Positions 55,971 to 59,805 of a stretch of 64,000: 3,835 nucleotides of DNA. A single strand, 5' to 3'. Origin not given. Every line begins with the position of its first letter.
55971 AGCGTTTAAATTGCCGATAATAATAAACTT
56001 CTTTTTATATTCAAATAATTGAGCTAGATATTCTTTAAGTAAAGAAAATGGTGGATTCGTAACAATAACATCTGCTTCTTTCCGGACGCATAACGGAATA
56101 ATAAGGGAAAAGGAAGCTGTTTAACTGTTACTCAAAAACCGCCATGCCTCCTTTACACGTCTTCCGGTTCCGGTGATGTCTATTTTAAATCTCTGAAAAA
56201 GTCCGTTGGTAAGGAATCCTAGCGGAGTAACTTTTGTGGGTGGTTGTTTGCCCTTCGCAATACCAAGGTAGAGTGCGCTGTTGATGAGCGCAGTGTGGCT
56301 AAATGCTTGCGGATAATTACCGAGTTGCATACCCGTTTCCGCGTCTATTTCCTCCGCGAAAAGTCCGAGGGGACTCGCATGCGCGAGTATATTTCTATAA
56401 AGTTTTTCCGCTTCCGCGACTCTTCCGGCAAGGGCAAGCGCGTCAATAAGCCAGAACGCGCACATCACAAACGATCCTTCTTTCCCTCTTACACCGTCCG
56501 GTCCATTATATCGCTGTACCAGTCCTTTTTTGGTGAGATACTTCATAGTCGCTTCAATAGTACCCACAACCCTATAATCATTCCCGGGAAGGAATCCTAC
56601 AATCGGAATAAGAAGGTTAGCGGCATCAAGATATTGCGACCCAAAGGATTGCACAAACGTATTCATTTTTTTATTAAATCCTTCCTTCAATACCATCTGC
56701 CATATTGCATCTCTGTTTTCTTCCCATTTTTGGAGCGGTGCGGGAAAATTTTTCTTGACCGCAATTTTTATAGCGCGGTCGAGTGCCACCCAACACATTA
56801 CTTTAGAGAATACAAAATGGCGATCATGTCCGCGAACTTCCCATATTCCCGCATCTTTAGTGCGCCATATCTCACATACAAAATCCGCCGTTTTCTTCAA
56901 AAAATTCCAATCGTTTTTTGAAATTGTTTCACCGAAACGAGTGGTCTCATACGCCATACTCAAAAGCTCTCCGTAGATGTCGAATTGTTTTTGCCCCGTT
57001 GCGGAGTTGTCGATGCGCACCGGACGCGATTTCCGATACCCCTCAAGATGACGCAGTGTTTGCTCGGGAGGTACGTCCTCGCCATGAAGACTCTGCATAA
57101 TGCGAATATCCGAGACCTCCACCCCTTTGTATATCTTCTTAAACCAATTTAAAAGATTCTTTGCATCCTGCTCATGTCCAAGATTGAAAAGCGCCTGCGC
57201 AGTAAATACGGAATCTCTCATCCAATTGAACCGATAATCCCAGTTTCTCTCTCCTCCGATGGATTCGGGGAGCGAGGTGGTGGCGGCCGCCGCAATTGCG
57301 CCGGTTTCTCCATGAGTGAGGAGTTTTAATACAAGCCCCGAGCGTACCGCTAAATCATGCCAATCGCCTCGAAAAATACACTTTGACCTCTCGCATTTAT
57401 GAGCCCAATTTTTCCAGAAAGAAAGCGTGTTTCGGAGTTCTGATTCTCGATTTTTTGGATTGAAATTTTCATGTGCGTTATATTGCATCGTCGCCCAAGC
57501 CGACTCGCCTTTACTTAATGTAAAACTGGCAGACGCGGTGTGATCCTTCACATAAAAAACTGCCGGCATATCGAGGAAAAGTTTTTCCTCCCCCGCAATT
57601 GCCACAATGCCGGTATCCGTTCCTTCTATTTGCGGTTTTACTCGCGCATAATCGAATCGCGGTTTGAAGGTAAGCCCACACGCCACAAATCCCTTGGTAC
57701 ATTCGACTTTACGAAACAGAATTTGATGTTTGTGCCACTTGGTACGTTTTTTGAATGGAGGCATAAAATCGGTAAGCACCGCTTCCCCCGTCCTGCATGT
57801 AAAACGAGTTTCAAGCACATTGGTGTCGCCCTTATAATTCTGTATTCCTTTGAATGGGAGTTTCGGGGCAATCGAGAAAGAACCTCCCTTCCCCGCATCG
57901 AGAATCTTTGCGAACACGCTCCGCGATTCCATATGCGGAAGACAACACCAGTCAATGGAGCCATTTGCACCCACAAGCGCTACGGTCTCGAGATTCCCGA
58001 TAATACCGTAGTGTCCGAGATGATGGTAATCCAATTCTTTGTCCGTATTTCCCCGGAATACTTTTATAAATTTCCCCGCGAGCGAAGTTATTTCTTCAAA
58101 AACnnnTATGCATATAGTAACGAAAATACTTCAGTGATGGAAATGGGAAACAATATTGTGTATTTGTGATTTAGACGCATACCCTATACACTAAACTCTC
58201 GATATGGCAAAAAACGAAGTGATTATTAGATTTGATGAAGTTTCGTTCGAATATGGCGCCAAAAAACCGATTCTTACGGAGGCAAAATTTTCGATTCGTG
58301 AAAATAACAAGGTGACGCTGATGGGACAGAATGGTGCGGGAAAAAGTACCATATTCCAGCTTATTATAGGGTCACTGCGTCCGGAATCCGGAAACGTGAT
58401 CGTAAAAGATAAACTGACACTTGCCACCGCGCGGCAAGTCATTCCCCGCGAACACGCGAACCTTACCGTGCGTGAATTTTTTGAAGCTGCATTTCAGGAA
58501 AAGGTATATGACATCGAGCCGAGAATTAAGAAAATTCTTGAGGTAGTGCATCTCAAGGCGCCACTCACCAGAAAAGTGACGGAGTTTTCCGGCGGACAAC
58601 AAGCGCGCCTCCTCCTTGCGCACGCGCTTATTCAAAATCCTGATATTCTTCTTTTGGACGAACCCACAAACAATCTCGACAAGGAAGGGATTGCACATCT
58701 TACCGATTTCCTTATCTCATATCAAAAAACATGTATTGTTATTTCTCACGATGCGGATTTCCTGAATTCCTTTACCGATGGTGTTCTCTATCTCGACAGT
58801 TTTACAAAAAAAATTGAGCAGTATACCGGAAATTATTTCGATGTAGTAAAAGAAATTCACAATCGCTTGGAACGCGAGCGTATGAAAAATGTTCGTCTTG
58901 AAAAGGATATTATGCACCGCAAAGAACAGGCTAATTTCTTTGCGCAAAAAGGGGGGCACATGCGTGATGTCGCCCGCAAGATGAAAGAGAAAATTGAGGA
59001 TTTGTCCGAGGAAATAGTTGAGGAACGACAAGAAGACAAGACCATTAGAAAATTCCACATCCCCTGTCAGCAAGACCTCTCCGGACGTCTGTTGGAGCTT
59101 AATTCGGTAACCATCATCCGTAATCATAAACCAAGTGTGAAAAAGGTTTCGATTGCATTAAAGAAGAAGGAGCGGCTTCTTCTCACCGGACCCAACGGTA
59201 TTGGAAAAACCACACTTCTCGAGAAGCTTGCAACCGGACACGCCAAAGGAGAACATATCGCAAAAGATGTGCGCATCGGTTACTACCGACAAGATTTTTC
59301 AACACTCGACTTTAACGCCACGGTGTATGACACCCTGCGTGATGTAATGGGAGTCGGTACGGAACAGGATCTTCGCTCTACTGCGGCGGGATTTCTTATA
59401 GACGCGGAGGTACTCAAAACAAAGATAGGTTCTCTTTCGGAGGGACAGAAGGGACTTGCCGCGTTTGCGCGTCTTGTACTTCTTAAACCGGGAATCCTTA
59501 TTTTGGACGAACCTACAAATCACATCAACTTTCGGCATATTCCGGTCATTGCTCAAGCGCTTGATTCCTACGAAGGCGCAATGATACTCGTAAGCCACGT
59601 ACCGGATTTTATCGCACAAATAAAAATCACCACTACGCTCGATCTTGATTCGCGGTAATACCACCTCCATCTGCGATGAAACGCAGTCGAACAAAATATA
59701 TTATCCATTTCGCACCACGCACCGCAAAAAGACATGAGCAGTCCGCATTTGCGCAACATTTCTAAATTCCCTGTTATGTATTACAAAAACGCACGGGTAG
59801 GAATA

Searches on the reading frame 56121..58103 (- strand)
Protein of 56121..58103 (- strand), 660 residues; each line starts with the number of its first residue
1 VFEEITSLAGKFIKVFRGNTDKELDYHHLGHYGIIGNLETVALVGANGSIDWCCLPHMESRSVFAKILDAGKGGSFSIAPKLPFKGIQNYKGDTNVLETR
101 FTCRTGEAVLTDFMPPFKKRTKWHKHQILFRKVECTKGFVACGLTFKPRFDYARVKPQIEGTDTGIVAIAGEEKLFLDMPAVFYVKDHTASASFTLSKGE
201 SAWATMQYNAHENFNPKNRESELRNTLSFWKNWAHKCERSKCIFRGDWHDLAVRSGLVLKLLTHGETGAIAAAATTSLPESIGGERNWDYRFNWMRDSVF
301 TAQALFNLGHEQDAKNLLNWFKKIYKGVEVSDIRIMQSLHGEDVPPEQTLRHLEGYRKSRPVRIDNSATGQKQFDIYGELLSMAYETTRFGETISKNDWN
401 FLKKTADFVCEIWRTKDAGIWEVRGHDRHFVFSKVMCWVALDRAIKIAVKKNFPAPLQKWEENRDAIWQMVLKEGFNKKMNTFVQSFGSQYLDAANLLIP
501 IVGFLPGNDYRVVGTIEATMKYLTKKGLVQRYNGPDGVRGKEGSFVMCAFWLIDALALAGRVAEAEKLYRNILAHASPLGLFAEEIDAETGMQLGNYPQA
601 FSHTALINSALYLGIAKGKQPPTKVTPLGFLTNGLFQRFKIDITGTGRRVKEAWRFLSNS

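Call 84: search_protein_families(library=pfam, proteins=[window:56121-58103:-], max_evalue=0.00001)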
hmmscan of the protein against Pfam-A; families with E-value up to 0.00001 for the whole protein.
window:56121-58103:- (660 aa): 2 families
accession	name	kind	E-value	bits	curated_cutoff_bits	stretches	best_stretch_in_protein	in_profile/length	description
PF00723.27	Glyco_hydro_15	-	7.7e-67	226.5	22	1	250-610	5-426/427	Glycosyl hydrolases family 15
PF19291.4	TREH_N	-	1.2e-17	64.4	23.1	1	32-185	18-161/211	Trehalase-like, N-terminal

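Call 85: search_protein_families(library=padloc, proteins=[window:56121-58103:-], max_evalue=0.00001)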
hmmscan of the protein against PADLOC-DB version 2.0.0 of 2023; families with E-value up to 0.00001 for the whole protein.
window:56121-58103:- (660 aa): 0 families

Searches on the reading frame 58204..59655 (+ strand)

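Call 84: search_protein_families(library=pfam, proteins=[window:58204-59655:+], max_evalue=0.00001)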
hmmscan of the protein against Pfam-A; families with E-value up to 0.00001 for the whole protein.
window:58204-59655:+ (484 aa): 9 families
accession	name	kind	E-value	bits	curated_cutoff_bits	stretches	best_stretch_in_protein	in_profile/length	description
PF00005.33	ABC_tran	-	3.6e-45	154.4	25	2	25-156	2-137/137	ABC transporter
PF13304.12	AAA_21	-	5.1e-15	56.8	27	0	406-464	233-297/304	AAA domain, putative AbiEii toxin, Type IV TA system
PF20720.3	nSTAND3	-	4.3e-10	39.9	27.2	0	310-348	5-43/155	Novel STAND NTPase 3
PF02463.25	SMC_N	-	1.4e-09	38.1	40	0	35-190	25-205/220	RecF/RecN/SMC N terminal domain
PF13555.12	AAA_29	-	2e-08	34.3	27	0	315-339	15-39/61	P-loop containing region of AAA domain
PF03193.22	RsgA_GTPase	-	6.5e-08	33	30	0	303-355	88-140/174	RsgA GTPase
PF13401.12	AAA_22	-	1.4e-07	32.3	27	0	325-380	8-49/130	AAA domain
PF05729.18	NACHT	-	3e-06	27.6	26.7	0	325-356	3-34/167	NACHT domain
PF13191.12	AAA_16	-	7e-06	27.1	32.6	0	323-350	25-51/167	AAA ATPase domain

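Call 85: search_protein_families(library=padloc, proteins=[window:58204-59655:+], max_evalue=0.00001)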
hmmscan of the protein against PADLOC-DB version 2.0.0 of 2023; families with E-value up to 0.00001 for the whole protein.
window:58204-59655:+ (484 aa): 19 families
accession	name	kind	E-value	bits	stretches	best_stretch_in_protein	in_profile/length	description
PDLC04135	mad3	-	3.3e-40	136.8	2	109-192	245-332/374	mads_3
PDLC02980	AriA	-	1.3e-15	56.2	0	406-465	233-298/304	-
PDLC04140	mad8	-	4.7e-14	50.6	0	308-468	13-235/314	mads_8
PDLC04164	AriA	-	1.5e-08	32.6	0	121-201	165-251/253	-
PDLC04541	PDC-M25A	-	1.8e-08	31.9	0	143-193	266-316/380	-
PDLC00284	PtuA1|PtuA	-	2.8e-08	31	0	275-343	38-104/545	AAA ATPase domain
PDLC00075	GajA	-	4.4e-08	30.1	0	118-192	239-315/536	AAA ATPase domain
PDLC00281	PtuA1|PtuA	-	9.2e-08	29.6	0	318-358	33-72/448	AAA ATPase domain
PDLC00268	PtuA1|PtuA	-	2.8e-07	28.3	0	303-344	6-47/411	AAA ATPase domain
PDLC03878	NsnB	-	3.3e-07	28.4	0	136-249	227-335/345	-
PDLC02914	ATPase-Toprim_I-B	-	8.3e-07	26.5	0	312-342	15-45/443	-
PDLC00305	PtuA1|PtuA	-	1.5e-06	25.8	0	311-347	13-48/392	AAA ATPase domain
PDLC00266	PtuA1|PtuA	-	1.7e-06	25.6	0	17-57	8-48/483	AAA ATPase domain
PDLC02335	AbiLi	-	2e-06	25.1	0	121-191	175-244/326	AbiLi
PDLC02979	AriA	-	2.6e-06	25.5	0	304-342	7-43/373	-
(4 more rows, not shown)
